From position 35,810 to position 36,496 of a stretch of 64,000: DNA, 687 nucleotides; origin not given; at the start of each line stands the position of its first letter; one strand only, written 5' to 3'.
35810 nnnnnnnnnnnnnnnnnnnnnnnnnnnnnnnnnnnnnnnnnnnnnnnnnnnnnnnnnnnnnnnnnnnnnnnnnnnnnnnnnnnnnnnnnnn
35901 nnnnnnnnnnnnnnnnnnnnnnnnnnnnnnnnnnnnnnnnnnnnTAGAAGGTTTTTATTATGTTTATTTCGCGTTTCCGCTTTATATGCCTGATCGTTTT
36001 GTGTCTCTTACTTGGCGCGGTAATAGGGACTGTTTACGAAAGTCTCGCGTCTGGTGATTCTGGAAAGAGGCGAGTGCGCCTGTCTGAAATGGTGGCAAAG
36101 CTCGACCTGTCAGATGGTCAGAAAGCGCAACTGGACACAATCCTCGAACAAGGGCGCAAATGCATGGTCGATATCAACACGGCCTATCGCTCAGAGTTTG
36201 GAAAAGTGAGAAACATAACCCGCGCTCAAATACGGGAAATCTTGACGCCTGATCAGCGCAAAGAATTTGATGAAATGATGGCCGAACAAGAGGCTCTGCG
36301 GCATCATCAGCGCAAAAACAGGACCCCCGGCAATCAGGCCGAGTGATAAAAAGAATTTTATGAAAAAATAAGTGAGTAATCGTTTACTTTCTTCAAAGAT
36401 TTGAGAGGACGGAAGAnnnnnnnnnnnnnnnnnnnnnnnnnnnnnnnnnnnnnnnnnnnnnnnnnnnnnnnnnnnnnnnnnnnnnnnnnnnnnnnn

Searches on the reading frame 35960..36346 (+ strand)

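Call 72: search_protein_families(library=pfam, proteins=[window:35960-36346:+], max_evalue=0.001)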
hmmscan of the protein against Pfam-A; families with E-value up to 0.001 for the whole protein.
window:35960-36346:+ (128 aa): 2 families
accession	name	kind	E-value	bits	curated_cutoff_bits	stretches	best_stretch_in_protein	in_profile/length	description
PF07813.17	LTXXQ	-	2.1e-06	28.8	24.3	0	40-69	5-34/100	LTXXQ motif family protein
PF13801.11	Metal_resist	-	0.00098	19.7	29.2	0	11-113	3-103/125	Heavy-metal resistance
